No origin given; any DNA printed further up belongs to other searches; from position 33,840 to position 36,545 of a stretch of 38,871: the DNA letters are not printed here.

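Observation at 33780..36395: The cytochrome itself: 12 CXXCH in about 770 mature residues, with large heme-free inserts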

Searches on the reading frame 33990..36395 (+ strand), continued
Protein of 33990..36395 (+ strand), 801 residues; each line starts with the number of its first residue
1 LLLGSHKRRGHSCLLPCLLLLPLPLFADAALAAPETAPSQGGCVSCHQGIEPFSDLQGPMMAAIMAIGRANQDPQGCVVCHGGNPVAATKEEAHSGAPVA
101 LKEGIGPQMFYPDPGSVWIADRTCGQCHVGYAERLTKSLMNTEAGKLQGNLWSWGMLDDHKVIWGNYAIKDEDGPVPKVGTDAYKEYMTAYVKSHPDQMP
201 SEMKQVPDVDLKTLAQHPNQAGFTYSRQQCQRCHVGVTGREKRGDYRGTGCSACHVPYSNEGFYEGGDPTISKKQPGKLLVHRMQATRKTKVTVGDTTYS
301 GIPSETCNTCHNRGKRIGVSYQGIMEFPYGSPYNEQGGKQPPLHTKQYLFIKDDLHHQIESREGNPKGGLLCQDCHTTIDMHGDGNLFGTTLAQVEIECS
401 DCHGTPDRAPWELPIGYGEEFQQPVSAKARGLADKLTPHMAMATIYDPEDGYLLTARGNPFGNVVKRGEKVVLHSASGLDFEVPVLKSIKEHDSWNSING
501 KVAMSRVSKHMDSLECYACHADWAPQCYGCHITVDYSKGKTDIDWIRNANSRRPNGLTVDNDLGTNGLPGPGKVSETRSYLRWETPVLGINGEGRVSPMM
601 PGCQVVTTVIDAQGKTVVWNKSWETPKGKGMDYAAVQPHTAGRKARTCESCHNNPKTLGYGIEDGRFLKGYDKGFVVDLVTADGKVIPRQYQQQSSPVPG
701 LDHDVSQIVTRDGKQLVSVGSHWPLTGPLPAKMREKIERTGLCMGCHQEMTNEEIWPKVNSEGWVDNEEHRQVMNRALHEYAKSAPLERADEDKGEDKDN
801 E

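Call 11: find_encoding_contigs(protein=P0001, flank=10000, max_places=4)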
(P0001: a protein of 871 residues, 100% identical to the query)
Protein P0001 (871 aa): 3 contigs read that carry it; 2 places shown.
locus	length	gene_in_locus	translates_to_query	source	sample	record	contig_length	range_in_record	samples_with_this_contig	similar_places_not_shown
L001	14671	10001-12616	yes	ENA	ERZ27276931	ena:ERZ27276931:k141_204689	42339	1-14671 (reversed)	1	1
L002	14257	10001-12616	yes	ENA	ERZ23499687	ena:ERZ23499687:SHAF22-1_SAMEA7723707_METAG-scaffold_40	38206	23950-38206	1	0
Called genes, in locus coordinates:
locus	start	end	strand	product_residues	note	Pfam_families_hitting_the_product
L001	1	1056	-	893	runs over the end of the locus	PF07517:SecA_DEAD, PF00270:DEAD (faint), PF01043:SecA_PP_bind, PF21090:P-loop_SecA, PF07516:SecA_SW, PF02810:SEC-C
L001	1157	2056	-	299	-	PF01551:Peptidase_M23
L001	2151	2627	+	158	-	PF05258:DciA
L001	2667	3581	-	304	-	PF03331:LpxC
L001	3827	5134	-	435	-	-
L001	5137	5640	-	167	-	PF03918:CcmH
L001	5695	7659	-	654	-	PF01578:Cytochrom_C_asm, PF16327:CcmF_C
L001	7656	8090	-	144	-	PF03100:CcmE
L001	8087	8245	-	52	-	PF04995:CcmD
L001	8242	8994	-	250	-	PF01578:Cytochrom_C_asm, PF27518:CcmC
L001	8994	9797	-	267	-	PF03379:CcmB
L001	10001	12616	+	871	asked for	PF02085:Cytochrom_CIII (faint), PF14522:Cytochrome_C7 (faint), PF14537:Cytochrom_c3_2 (faint), PF22113:Mtrc-MtrF_II-IV_dom (weak)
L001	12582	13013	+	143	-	PF18602:Rap1a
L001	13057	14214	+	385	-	PF16930:Porin_5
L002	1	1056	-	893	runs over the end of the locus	PF07517:SecA_DEAD, PF00270:DEAD (faint), PF01043:SecA_PP_bind, PF21090:P-loop_SecA, PF07516:SecA_SW, PF02810:SEC-C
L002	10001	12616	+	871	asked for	PF02085:Cytochrom_CIII (faint), PF14522:Cytochrome_C7 (faint), PF14537:Cytochrom_c3_2 (faint), PF22113:Mtrc-MtrF_II-IV_dom (weak)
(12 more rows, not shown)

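Call 12: find_encoding_contigs(protein=P0104, flank=8000, max_places=2)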
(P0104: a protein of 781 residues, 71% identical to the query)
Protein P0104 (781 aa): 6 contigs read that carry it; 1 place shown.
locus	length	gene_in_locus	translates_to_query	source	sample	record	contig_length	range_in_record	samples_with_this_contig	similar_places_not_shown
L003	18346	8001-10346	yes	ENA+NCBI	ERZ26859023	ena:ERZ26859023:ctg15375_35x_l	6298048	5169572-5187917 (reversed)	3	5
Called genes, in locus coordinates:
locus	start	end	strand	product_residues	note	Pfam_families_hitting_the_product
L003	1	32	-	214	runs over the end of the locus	PF03734:YkuD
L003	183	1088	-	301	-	PF00892:EamA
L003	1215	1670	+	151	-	PF02870:Methyltransf_1N (weak), PF01035:DNA_binding_1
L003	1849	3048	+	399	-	PF00768:Peptidase_S11, PF13354:Beta-lactamase2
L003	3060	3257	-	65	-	PF14559:TPR_19 (weak), PF23914:TPR_CcmH_CycH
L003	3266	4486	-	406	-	PF13428:TPR_14 (faint), PF13432:TPR_16 (faint), PF23914:TPR_CcmH_CycH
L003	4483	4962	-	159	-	PF03918:CcmH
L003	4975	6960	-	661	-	PF01578:Cytochrom_C_asm, PF16327:CcmF_C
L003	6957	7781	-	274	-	PF00027:cNMP_binding (weak), PF13545:HTH_Crp_2, PF00325:Crp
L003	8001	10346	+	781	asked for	PF13435:Cytochrome_C554 (faint), PF14522:Cytochrome_C7 (faint), PF14537:Cytochrom_c3_2 (faint), PF22113:Mtrc-MtrF_II-IV_dom (faint)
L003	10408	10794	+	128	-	PF18602:Rap1a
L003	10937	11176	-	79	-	-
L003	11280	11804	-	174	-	PF21863:HTH_67 (weak), PF22381:Staph_reg_Sar_Rot (weak), PF01047:MarR, PF12802:MarR_2, PF01325:Fe_dep_repress, PF09339:HTH_IclR (weak), PF13412:HTH_24 (weak)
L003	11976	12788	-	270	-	PF00005:ABC_tran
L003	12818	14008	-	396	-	PF07690:MFS_1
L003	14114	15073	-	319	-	PF12118:SprA-related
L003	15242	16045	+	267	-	PF02633:Creatininase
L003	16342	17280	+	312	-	PF00126:HTH_1, PF03466:LysR_substrate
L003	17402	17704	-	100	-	PF00196:GerE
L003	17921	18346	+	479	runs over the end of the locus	PF01381:HTH_3, PF12844:HTH_19 (weak), PF13560:HTH_31 (weak), PF06114:Peptidase_M78, PF09856:ScfRs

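Call 13: find_encoding_contigs(protein=P0003, flank=8000, max_places=2)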
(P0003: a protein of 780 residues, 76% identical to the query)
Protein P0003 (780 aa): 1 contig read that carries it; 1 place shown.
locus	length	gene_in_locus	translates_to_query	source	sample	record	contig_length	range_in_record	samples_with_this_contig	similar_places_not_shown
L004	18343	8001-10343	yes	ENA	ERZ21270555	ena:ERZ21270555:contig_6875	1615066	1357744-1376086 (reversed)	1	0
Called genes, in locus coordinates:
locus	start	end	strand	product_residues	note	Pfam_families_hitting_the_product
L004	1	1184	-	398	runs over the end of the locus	PF25989:YknX_C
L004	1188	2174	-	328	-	PF02687:FtsX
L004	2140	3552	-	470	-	PF12704:MacB_PCD, PF02687:FtsX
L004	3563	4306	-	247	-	PF00005:ABC_tran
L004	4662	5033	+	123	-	PF10861:DUF2784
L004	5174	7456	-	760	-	PF01839:FG-GAP (faint), PF13517:FG-GAP_3, PF07593:UnbV_ASPIC, PF13620:CarboxypepD_reg (weak)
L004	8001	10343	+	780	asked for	PF02085:Cytochrom_CIII (faint), PF14522:Cytochrome_C7 (faint), PF14537:Cytochrom_c3_2 (faint), PF22113:Mtrc-MtrF_II-IV_dom (weak)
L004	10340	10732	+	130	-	PF18602:Rap1a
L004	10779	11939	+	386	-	PF16930:Porin_5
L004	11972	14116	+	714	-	PF13500:AAA_26, PF07085:DRTGG, PF01515:PTA_PTB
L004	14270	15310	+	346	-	PF00871:Acetate_kinase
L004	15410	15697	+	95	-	-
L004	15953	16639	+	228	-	PF09364:XFP_N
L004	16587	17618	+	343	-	PF09364:XFP_N, PF03894:XFP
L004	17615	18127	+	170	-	PF03894:XFP (weak), PF09363:XFP_C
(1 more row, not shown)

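Call 14: find_encoding_contigs(protein=P0028, flank=8000, max_places=2)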
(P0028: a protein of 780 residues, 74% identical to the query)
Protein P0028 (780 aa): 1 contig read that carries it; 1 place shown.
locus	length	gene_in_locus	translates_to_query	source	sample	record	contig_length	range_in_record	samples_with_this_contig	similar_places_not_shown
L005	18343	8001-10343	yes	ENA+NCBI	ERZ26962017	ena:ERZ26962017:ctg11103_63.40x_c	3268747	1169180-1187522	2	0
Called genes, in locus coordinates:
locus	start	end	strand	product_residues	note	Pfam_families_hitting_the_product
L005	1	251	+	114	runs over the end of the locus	PF01479:S4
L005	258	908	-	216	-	PF06080:DUF938, PF08241:Methyltransf_11 (weak), PF08242:Methyltransf_12 (weak), PF13649:Methyltransf_25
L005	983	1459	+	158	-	PF05099:TerB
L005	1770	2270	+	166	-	PF02559:CarD_TRCF_RID, PF21095:CarD_C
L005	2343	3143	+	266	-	-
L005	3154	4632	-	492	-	PF01435:Peptidase_M48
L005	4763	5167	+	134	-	-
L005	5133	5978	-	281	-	PF00565:SNase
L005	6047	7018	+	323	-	PF00561:Abhydrolase_1, PF12146:Hydrolase_4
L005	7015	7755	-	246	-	PF13545:HTH_Crp_2, PF00325:Crp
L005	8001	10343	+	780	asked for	PF14522:Cytochrome_C7 (faint), PF22113:Mtrc-MtrF_II-IV_dom (faint), PF14537:Cytochrom_c3_2 (faint)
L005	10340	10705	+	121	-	PF18602:Rap1a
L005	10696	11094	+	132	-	PF00034:Cytochrom_C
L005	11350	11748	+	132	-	PF09945:DUF2177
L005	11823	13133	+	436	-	-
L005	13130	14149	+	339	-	PF05137:PilN (weak)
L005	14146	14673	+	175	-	PF10741:T2SSM_b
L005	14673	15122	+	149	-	-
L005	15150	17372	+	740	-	PF21305:type_II_gspD_N0, PF03958:Secretin_N, PF00263:Secretin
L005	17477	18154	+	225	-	PF01625:PMSR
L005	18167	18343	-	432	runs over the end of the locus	-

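Call 22: find_related_loci(query=A1, collection=genome_contigs, flank=7000)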
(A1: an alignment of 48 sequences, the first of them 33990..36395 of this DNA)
Query A1 (801 aa) in genome_contigs; peptide patterns used: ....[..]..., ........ (x = any residue, [..] = any of these).
564 stretches matched a pattern; 473 encode a relative of the query (tblastn E <= 1e-3); the best 80 are kept; 80 distinct loci.
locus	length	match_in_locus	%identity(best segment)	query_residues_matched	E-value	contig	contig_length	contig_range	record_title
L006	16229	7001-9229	77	42-784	0e+0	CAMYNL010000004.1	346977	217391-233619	MAG: uncultured Gammaproteobacteria bacterium isolate FO_Gamma_078.1 genome assembly, contig: scaffold_8, whole genome s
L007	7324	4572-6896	75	9-784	0e+0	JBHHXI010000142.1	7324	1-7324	MAG: Rhodospirillales bacterium isolate D_2_bin.24 NODE_5272_length_7324_cov_9.628009, whole genome shotgun sequence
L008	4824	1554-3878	74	10-783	0e+0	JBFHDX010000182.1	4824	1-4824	MAG: Alphaproteobacteria bacterium isolate Mix_sand07.2021.05.D.48 k141_765378_length_4824_cov_23.1892, whole genome sho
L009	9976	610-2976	72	1-784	0e+0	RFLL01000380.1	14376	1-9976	MAG: Alphaproteobacteria bacterium isolate J153 k99_1350121, whole genome shotgun sequence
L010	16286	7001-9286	74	21-783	0e+0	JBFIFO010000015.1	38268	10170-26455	MAG: Alphaproteobacteria bacterium isolate Mix_sand11.2021.09.G.3 k141_2602271_length_38268_cov_17.8027, whole genome sh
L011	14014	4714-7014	73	14-783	0e+0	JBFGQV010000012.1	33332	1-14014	MAG: Alphaproteobacteria bacterium isolate Mix_sand04.2021.02.G.56 k141_2461759_length_33332_cov_11.6505, whole genome s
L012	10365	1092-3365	75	40-792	0e+0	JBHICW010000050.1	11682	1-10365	MAG: Alphaproteobacteria bacterium isolate Bea_3_bin.25 NODE_1192_length_11682_cov_13.750323, whole genome shotgun seque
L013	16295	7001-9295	74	21-783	0e+0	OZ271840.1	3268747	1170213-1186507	MAG: Alphaproteobacteria bacterium isolate 72443cf9-a358-416b-8693-caead2f30aea genome assembly, chromosome: 1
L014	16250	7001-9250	73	42-793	0e+0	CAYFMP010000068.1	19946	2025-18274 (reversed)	MAG TPA_asm: uncultured Thalassospiraceae bacterium isolate ERP019367_co2_114 genome assembly, contig: NODE_1910_length_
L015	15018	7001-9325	72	14-783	0e+0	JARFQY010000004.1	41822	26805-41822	MAG: Filomicrobium sp. isolate MAG_Ve_Sed_36 k141_1895185, whole genome shotgun sequence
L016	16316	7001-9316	73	14-786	0e+0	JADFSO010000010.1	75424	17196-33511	MAG: Proteobacteria bacterium isolate B92T3L11 B92T3L11_NODE133, whole genome shotgun sequence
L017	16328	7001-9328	70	10-791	0e+0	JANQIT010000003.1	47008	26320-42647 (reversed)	MAG: Hwanghaeella sp. isolate PL24a_bin.65 k99_588362, whole genome shotgun sequence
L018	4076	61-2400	73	8-784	0e+0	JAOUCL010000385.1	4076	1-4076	MAG: Rhodospirillales bacterium isolate 24_Oct_SF_Bin19 24_Oct_SF_Bin19_scaffold_8418_c1, whole genome shotgun sequence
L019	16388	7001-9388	71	19-793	0e+0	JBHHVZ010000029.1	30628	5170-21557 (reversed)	MAG: Parvularculaceae bacterium isolate S.3.sp3_bin.21 NODE_136_length_30628_cov_8.721225, whole genome shotgun sequence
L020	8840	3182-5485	71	14-783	0e+0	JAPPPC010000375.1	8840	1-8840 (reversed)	MAG: Rhodospirillaceae bacterium isolate SB9157_S6_bin_13 NODE_1585_length_8840_cov_7.64997, whole genome shotgun sequen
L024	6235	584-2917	70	13-792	0e+0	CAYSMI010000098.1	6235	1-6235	MAG TPA_asm: uncultured Acidiferrobacter sp. isolate SRP077602_co4_611 genome assembly, contig: NODE_25082_length_6235_c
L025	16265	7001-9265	71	23-782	0e+0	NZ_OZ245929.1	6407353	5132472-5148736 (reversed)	MAG: Roseibium sp. isolate 53e13de0-8f18-46ea-8143-c70c1218eb9c chromosome 1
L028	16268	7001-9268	72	24-782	0e+0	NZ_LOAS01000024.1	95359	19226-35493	Aliiruegeria sabulilitoris strain GJMS-35 contig24, whole genome shotgun sequence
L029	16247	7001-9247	72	36-783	0e+0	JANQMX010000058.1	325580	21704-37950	MAG: Rhodovibrionaceae bacterium isolate PL25b_bin.61 k99_488307, whole genome shotgun sequence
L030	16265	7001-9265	71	23-782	0e+0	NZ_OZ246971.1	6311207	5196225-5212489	MAG: Roseibium sp. isolate 95aaee5d-35a8-4d7e-892b-7468bf657e5e chromosome 1, complete sequence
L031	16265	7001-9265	71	23-782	0e+0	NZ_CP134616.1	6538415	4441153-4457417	MAG: Roseibium sp. isolate RCC3390-4c chromosome, complete genome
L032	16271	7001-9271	72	24-783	0e+0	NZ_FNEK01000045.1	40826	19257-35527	Aliiruegeria lutimaris strain DSM 25294, whole genome shotgun sequence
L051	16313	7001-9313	70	18-779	0e+0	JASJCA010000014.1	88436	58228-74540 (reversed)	MAG: Rhodobacter sp. isolate MO_135.B1 MO_135.c_69, whole genome shotgun sequence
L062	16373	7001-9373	70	3-782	0e+0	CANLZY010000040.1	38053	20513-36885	uncultured Tropicimonas sp. isolate 4-1442.fasta genome assembly, contig: NODE_40, whole genome shotgun sequence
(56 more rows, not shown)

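Call 29: search_protein_representatives(protein=window:34062-36395:+)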
Query: 777 residues. Proteins with E-value up to 0.001 (for the whole library): 1339; up to 1e-10: 746; up to 1e-30: 235. The best 150 are listed.
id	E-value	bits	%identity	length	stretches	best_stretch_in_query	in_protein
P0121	0.0e+00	1313.6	72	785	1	13-760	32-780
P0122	2.1e-297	1005.5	59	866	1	2-766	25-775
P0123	1.5e-244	830.7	52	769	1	15-757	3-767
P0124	1.5e-210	718.2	50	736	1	16-755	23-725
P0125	1.0e-200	685.7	46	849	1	15-729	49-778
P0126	2.7e-190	651.2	44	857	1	18-728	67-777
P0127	2.0e-172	592.1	43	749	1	15-713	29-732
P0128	4.3e-161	554.6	46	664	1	14-606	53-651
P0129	4.6e-159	547.9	48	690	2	52-389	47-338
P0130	6.4e-156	537.5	44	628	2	374-755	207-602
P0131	2.4e-151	522.4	42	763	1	9-733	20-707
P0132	9.2e-146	503.9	48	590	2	6-503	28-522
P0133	1.9e-144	499.5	58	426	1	8-398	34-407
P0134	2.2e-142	492.7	65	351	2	304-502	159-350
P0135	6.2e-139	481.3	45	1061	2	99-735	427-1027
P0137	2.5e-133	462.8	42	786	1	13-739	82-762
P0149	2.6e-97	343.6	43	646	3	9-381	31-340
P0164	5.2e-78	279.8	41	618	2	10-385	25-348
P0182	7.7e-63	229.6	40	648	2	432-754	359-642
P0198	4.2e-56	207.3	37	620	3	200-384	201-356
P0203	4.4e-55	204.0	38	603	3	172-384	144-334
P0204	7.4e-55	203.2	39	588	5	433-640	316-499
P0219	2.5e-50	188.3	38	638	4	489-640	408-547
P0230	2.3e-47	178.4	37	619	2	201-637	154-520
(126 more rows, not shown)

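Call 30: search_protein_families(library=ncbifam, max_evalue=0.00001, proteins=[L003:4975-6960:-, L003:4483-4962:-, L003:3266-4486:-, L003:6957-7781:-, L005:7015-7755:-, L005:10696-11094:+])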
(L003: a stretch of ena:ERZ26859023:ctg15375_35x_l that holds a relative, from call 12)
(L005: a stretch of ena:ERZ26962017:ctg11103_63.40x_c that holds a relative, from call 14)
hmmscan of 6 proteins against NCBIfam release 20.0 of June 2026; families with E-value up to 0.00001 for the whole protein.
L003:4975-6960:- (661 aa): 4 families
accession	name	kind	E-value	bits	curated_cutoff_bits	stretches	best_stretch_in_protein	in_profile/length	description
TIGR00353.1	nrfE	subfamily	8.6e-193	642.3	569.05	1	53-643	1-578/578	heme lyase CcmF/NrfE family subunit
TIGR03145.1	cyt_nit_nrfE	subfamily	1.2e-188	628.8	927.3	1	1-637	1-630/631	heme lyase NrfEFG subunit NrfE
NF007691.0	PRK10369.1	subfamily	1.1e-134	450.4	394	2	3-441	5-440/573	heme lyase NrfEFG subunit NrfE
TIGR03144.1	cytochr_II_ccsB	equivalog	1.3e-06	28.3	187.6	0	210-297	163-248/252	c-type cytochrome biogenesis protein CcsB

L003:4483-4962:- (159 aa): 1 family
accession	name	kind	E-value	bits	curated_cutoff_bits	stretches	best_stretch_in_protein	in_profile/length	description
TIGR03147.1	cyt_nit_nrfF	exception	2.4e-26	91.9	159.2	1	11-119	5-112/126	heme lyase NrfEFG subunit NrfF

L003:3266-4486:- (406 aa): 4 families
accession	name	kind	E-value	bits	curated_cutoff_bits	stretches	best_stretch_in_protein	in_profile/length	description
TIGR03142.1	cytochro_ccmI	equivalog_domain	1.7e-18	67.1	29.3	1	3-114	1-116/118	c-type cytochrome biogenesis protein CcmI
NF040959.1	MamA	equivalog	8e-10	38.5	200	1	131-250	45-162/204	magnetosome protein MamA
TIGR02917.1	PEP_TPR_lipo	equivalog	7.2e-08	30.8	312.2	1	134-260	170-293/899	XrtA/PEP-CTERM system TPR-repeat protein PrsT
NF007692.0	PRK10370.1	equivalog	6.3e-07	29.2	306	1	92-277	16-200/206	heme lyase NrfEFG subunit NrfG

L003:6957-7781:- (274 aa): 6 families
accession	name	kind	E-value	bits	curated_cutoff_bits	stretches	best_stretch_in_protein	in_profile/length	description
NF050806.1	TransRegFixKCaul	equivalog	9.3e-26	90.4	300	1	41-240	24-212/215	transcriptional regulator FixK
NF045989.1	TransRegFnrLRhodb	equivalog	3.7e-22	78.8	300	1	22-239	18-232/245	transcriptional regulator FnrL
NF008365.0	PRK11161.1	subfamily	8.9e-16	57.9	228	1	38-223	45-225/250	fumarate/nitrate reduction transcriptional regulator Fnr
NF053664.1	TransRegPtrACyano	equivalog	1.2e-11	44.4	300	1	34-224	5-182/196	Crp/Fnr family transcriptional regulator PtrA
NF008732.0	PRK11753.1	equivalog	2.7e-08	33.5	266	1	41-222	25-201/214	cAMP-activated global transcriptional regulator CRP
TIGR03697.1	NtcA_cyano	equivalog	8.9e-06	25.6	244.95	0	59-241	12-191/193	global nitrogen regulator NtcA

L005:7015-7755:- (246 aa): 6 families
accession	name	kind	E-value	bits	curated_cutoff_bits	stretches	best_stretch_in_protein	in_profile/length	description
NF050806.1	TransRegFixKCaul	equivalog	3.3e-28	98.4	300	1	49-227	37-214/215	transcriptional regulator FixK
NF045989.1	TransRegFnrLRhodb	equivalog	1.8e-18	66.7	300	1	56-224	57-232/245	transcriptional regulator FnrL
NF053664.1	TransRegPtrACyano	equivalog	3.3e-15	55.9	300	1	35-210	12-183/196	Crp/Fnr family transcriptional regulator PtrA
NF008365.0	PRK11161.1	subfamily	7.7e-11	41.7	228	1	140-226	157-242/250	fumarate/nitrate reduction transcriptional regulator Fnr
NF050815.1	TransActFtrBCaul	equivalog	5.9e-06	25.7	300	0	40-205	37-203/251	transcriptional activator FtrB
TIGR03697.1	NtcA_cyano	equivalog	9.6e-06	25.5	244.95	0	144-210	107-176/193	global nitrogen regulator NtcA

L005:10696-11094:+ (132 aa): 2 families
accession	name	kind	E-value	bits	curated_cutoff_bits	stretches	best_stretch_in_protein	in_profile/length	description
NF043008.1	Cyt550_Brdyrhiz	equivalog_domain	3e-31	108.3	240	1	13-127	11-122/131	cytochrome c-550 CycA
TIGR02603.1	CxxCH_TIGR02603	domain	1.8e-08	34.5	68.15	1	28-61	1-35/134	putative heme-binding domain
